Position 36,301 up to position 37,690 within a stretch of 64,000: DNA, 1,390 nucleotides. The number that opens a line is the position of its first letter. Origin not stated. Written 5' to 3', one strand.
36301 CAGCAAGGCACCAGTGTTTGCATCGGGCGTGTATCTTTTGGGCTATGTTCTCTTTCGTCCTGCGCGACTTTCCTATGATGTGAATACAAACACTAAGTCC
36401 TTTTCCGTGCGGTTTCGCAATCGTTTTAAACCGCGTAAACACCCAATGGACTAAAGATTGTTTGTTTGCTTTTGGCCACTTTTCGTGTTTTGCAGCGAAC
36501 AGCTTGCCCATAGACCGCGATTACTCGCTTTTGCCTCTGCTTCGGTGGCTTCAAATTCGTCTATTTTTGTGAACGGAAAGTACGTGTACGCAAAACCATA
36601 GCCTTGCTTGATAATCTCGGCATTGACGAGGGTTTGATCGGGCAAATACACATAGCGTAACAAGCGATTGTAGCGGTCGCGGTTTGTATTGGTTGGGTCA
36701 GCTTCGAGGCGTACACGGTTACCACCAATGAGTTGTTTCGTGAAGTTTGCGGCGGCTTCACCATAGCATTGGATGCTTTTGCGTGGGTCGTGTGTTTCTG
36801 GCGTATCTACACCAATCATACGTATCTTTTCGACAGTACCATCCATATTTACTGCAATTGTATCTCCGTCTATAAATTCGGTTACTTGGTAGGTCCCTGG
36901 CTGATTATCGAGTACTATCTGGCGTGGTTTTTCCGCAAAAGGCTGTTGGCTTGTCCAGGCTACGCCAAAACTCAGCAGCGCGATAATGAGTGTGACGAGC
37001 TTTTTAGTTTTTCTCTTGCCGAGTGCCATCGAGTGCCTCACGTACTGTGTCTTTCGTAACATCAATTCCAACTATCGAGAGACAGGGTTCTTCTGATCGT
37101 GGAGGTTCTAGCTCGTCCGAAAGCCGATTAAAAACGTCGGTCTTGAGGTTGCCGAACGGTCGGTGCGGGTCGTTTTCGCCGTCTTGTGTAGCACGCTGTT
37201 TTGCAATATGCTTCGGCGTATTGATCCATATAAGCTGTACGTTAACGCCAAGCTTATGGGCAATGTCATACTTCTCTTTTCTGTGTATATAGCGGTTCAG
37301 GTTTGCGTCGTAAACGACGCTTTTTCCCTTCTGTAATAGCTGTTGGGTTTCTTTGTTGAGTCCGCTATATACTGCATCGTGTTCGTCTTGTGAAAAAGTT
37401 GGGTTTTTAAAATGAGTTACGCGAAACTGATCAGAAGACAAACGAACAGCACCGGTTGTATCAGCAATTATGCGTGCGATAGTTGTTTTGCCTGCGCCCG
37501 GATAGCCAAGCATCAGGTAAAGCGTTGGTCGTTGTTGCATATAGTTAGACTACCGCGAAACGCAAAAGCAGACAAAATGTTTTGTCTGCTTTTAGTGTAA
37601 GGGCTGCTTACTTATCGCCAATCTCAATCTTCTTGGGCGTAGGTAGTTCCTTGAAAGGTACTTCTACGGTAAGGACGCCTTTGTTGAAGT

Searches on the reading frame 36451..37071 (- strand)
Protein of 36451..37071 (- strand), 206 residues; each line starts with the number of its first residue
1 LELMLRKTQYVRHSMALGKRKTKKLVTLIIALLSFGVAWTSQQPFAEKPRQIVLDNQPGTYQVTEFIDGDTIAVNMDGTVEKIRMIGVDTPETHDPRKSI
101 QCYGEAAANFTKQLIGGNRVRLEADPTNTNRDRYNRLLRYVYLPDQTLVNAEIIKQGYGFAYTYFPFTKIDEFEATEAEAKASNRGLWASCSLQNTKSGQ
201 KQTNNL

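Call 15: search_protein_families(library=pfam, proteins=[window:36451-37071:-], max_evalue=0.001)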
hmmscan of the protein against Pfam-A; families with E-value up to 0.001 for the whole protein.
window:36451-37071:- (206 aa): 1 family
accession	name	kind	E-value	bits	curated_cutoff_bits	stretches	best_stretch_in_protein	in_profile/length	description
PF00565.23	SNase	-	6.4e-24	84.9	21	1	82-189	1-106/107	Staphylococcal nuclease homologue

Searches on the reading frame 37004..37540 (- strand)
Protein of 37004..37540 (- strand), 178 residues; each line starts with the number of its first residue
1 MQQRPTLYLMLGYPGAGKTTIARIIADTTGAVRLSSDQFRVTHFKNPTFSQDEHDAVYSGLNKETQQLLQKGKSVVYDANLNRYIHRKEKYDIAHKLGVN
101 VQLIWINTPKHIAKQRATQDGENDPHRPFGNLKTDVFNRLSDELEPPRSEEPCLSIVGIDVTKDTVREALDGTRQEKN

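Call 15: search_protein_families(library=pfam, proteins=[window:37004-37540:-], max_evalue=0.001)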
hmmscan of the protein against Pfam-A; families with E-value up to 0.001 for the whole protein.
window:37004-37540:- (178 aa): 7 families
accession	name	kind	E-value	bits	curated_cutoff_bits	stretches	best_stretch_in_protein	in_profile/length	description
PF13671.12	AAA_33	-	2.6e-20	73.6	27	1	7-147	1-143/143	AAA domain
PF06414.18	Zeta_toxin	-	5.2e-15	55.9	22.3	1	2-124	13-147/199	Zeta toxin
PF08433.16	KTI12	-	1.2e-07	31.9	22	1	7-157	3-154/271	Chromatin associated protein KTI12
PF13238.12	AAA_18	-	3.7e-05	24.6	29.4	1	11-127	4-118/128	AAA domain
PF00004.35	AAA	-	0.00022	22.1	21.2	1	9-44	2-29/131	ATPase family associated with various cellular activities (AAA)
PF01583.26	APS_kinase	-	0.00025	21.6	21.1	1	9-119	6-120/152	Adenylylsulphate kinase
PF13207.12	AAA_17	-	0.00094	19.9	27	0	11-70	1-58/136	AAA domain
